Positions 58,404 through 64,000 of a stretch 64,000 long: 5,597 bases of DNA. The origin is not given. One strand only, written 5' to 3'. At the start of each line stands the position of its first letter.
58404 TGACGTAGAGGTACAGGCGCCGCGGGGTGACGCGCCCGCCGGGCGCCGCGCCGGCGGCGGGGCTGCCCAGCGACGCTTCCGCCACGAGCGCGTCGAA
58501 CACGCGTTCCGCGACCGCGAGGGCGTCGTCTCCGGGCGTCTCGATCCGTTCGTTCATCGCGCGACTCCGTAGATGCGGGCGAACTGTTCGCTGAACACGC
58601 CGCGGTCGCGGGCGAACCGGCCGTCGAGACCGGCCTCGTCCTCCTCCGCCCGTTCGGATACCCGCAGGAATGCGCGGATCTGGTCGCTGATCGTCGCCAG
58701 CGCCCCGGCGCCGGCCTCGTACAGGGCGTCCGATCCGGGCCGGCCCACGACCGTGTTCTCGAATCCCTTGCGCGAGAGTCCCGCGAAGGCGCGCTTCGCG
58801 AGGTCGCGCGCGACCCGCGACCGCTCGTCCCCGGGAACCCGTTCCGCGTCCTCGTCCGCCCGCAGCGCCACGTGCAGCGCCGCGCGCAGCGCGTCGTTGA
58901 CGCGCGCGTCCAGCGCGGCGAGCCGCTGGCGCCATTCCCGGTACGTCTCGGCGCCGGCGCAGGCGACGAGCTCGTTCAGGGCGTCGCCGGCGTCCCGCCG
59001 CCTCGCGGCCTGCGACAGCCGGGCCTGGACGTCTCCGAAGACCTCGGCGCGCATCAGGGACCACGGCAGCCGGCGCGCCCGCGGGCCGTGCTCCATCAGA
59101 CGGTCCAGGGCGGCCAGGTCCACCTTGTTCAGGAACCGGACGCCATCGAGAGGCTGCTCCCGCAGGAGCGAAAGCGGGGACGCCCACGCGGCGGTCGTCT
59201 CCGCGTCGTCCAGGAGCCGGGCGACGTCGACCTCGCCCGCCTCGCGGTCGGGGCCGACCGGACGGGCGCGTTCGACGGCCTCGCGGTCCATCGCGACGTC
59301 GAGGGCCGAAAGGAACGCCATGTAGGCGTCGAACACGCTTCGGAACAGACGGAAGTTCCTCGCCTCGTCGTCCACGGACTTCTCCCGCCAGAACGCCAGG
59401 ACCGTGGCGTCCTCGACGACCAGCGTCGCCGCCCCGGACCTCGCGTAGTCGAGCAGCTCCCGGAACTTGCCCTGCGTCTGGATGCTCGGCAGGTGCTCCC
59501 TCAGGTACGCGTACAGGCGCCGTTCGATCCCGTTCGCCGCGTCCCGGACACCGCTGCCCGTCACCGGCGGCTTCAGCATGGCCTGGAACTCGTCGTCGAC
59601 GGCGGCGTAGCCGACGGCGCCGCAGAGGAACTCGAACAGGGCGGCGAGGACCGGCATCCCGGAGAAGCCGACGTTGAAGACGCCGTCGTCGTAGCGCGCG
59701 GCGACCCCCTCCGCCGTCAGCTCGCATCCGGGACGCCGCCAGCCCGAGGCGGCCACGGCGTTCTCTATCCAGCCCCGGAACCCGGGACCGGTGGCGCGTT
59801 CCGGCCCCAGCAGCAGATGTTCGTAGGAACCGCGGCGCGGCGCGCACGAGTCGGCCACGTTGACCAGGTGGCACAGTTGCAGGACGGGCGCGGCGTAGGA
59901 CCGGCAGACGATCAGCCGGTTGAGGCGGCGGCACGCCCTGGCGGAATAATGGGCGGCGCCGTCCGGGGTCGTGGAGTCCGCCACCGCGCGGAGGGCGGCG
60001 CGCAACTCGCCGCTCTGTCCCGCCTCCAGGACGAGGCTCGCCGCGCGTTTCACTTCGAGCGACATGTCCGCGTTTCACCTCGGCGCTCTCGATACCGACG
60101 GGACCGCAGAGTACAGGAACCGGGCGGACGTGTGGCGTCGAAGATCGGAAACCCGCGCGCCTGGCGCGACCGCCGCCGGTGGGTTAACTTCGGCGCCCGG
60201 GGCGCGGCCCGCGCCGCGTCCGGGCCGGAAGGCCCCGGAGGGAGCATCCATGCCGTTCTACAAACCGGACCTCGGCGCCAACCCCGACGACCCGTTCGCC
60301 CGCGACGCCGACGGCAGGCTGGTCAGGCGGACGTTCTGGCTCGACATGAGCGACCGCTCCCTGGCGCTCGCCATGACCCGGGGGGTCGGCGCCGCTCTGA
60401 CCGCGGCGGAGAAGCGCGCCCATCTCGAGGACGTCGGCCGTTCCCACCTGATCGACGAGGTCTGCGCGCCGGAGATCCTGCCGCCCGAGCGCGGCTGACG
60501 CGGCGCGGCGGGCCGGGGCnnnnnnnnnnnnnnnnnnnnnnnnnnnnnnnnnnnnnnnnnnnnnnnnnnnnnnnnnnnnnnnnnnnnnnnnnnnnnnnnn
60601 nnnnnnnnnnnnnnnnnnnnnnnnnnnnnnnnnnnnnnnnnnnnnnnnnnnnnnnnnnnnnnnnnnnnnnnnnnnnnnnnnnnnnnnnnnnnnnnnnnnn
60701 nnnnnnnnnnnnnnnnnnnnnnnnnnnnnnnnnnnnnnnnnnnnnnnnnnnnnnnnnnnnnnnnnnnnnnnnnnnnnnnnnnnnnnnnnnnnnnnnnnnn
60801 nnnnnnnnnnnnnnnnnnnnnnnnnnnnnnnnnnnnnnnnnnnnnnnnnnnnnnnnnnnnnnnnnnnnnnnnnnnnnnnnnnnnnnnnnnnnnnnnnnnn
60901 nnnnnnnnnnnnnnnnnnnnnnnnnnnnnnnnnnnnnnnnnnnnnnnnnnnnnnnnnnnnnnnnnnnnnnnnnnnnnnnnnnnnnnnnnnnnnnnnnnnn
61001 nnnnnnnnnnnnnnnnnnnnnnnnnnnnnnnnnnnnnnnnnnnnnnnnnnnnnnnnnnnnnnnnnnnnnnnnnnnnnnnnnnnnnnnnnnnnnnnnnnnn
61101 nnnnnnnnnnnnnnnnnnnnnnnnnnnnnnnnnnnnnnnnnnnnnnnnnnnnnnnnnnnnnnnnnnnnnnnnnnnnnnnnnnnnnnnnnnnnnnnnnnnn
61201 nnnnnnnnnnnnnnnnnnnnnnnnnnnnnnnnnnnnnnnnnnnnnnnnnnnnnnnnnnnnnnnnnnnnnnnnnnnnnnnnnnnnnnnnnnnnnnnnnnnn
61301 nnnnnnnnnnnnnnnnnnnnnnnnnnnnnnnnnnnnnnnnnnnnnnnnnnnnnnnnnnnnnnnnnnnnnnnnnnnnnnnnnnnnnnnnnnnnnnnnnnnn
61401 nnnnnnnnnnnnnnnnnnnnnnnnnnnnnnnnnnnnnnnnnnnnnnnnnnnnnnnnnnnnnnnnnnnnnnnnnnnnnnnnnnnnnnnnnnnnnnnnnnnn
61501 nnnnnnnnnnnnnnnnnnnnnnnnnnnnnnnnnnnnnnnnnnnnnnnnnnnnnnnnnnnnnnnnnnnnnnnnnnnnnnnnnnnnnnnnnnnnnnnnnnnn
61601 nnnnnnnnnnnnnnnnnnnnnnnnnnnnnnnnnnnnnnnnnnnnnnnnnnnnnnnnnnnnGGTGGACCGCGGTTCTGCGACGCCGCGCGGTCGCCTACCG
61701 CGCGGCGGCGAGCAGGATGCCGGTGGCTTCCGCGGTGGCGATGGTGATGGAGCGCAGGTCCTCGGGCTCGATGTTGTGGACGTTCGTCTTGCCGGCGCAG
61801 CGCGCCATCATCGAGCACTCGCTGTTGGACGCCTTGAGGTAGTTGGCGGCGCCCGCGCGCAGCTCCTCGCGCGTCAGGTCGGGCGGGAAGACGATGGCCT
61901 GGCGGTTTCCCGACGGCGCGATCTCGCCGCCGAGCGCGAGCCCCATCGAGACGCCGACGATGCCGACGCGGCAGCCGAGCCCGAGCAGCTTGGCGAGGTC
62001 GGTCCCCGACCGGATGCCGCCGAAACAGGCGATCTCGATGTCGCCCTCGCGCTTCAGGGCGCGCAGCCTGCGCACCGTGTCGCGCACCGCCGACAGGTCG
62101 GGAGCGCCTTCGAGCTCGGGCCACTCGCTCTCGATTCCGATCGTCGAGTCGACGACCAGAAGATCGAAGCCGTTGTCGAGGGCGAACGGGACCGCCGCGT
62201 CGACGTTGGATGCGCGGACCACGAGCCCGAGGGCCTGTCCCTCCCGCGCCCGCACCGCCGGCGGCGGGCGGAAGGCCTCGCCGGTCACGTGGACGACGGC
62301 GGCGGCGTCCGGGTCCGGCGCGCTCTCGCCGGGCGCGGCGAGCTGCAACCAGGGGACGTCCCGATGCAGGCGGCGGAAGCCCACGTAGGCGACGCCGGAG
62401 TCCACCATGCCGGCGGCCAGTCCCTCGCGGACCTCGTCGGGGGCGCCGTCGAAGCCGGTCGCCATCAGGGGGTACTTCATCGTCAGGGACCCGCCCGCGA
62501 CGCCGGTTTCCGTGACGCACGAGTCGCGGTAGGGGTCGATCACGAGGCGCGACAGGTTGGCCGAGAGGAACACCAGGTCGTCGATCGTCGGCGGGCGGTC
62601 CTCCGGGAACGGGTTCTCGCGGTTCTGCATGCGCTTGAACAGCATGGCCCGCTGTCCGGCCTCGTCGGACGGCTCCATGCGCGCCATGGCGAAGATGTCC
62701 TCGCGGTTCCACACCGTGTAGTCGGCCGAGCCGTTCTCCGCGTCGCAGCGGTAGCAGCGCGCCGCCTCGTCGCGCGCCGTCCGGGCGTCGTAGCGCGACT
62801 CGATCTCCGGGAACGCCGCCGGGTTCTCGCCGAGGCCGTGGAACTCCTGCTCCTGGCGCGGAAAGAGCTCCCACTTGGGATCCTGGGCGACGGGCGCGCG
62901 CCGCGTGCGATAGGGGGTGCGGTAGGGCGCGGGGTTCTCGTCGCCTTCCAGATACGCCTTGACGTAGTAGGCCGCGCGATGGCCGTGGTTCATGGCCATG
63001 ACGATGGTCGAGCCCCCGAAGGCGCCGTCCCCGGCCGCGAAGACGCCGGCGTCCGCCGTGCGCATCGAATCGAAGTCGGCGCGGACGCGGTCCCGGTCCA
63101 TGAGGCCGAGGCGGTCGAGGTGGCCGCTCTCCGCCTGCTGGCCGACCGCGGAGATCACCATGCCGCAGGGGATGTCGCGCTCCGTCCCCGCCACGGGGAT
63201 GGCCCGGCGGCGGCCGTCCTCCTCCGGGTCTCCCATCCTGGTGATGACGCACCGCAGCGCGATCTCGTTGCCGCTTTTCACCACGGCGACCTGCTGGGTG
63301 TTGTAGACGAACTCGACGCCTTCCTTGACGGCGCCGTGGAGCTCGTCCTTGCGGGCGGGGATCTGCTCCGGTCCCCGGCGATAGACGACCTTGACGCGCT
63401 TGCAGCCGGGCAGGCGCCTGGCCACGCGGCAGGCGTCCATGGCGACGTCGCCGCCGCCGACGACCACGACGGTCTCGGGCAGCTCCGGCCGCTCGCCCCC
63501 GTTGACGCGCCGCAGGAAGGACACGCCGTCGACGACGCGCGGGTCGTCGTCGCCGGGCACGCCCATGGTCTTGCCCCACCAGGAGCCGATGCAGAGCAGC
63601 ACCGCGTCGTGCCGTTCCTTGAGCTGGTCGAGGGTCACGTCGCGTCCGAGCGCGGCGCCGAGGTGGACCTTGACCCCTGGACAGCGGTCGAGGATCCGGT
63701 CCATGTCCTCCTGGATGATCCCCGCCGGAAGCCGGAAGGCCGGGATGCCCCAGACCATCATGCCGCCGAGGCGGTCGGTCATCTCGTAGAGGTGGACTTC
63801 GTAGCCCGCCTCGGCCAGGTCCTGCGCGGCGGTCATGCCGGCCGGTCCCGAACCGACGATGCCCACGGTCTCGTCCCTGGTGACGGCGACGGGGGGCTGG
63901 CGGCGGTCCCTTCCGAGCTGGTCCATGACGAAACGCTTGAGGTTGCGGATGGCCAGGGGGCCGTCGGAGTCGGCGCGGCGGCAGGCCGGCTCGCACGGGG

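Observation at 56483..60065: Uncharacterized, translationally coupled three-gene operon ending in a transmembrane FGE/SUMF1-domain protein, bracketed by REP arrays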

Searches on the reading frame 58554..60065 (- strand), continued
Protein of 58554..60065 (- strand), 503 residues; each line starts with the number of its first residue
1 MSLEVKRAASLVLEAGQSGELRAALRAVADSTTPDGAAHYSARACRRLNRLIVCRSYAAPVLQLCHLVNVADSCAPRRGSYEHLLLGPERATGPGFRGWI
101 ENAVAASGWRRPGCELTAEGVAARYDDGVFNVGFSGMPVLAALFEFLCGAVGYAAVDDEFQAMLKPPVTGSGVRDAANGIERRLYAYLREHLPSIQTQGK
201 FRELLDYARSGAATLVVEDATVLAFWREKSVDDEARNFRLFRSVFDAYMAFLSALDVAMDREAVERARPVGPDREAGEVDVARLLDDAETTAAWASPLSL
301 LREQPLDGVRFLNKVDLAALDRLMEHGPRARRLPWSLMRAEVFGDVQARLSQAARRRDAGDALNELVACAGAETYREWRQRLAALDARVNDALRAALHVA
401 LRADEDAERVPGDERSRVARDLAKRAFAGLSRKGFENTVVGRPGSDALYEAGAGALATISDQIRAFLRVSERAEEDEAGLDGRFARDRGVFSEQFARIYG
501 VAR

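Call 92: search_dna_similar(query=window:58554-60065:-, collection=plasmids, mode=protein, max_evalue=0.001, max_rows=15)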
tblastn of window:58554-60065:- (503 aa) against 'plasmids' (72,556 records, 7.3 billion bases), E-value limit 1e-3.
No match.

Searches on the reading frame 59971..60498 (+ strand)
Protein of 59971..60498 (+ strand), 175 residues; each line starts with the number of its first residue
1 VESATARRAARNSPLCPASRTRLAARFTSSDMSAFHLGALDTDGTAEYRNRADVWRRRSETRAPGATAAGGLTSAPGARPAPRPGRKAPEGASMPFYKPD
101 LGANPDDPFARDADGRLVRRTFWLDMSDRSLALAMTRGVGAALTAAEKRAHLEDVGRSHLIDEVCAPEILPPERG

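Call 38: search_protein_families(library=pfam, proteins=[window:59971-60498:+], max_evalue=0.01)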
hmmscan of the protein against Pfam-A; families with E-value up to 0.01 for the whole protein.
window:59971-60498:+ (175 aa): 0 families

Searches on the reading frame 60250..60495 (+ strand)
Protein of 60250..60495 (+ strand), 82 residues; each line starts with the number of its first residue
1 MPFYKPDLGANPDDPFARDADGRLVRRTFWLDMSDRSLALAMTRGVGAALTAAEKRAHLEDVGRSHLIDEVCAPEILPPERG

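Call 80: search_protein_families(library=pfam, proteins=[window:60250-60495:+], max_evalue=1)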
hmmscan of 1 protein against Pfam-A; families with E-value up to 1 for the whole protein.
seq(82 aa): 0 families

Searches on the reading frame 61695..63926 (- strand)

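Call 38: search_protein_families(library=pfam, proteins=[window:61695-63926:-], max_evalue=0.01)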
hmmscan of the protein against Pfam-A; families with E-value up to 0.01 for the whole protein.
window:61695-63926:- (743 aa): 14 families
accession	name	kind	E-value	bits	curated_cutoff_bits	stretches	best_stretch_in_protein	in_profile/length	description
PF07992.20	Pyr_redox_2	-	8.1e-29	101.4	26.1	1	21-315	3-291/291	Pyridine nucleotide-disulphide oxidoreductase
PF13450.12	NAD_binding_8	-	2e-09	38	21.9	1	23-57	1-35/68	NAD(P)-binding Rossmann-like domain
PF00070.33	Pyr_redox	-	6.7e-09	36.6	22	2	21-54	2-35/82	Pyridine nucleotide-disulphide oxidoreductase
PF01593.30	Amino_oxidase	-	3.2e-06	27.1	19.8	1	29-55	2-28/443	Flavin containing amine oxidoreductase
PF12831.13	FAD_oxidored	-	5.5e-06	26.4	27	1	21-60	2-41/416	FAD dependent oxidoreductase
PF00890.30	FAD_binding_2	-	9.2e-05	22.2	20.4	1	23-59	4-40/414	FAD binding domain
PF01494.25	FAD_binding_3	-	0.00028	20.7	22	1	20-48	3-31/349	FAD binding domain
PF01946.23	Thi4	-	0.00053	19.7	26.2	1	21-80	20-78/235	Thi4 family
PF01134.28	GIDA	-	0.00074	19.1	22.1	1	21-77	2-58/391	Glucose inhibited division protein A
PF01266.30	DAO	-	0.00085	19.4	27.9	1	21-54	2-35/353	FAD dependent oxidoreductase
PF13738.12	Pyr_redox_3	-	0.001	18.8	30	0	151-213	165-227/305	Pyridine nucleotide-disulphide oxidoreductase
PF03486.20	HI0933_like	-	0.0024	17.8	50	1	21-54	3-36/244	HI0933-like protein Rossmann domain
PF13241.12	NAD_binding_7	-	0.0026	18.8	22.1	0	152-184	9-39/104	Putative NAD(P)-binding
PF01070.24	FMN_dh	-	0.0037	16.8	24.9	1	627-668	271-314/350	FMN-dependent dehydrogenase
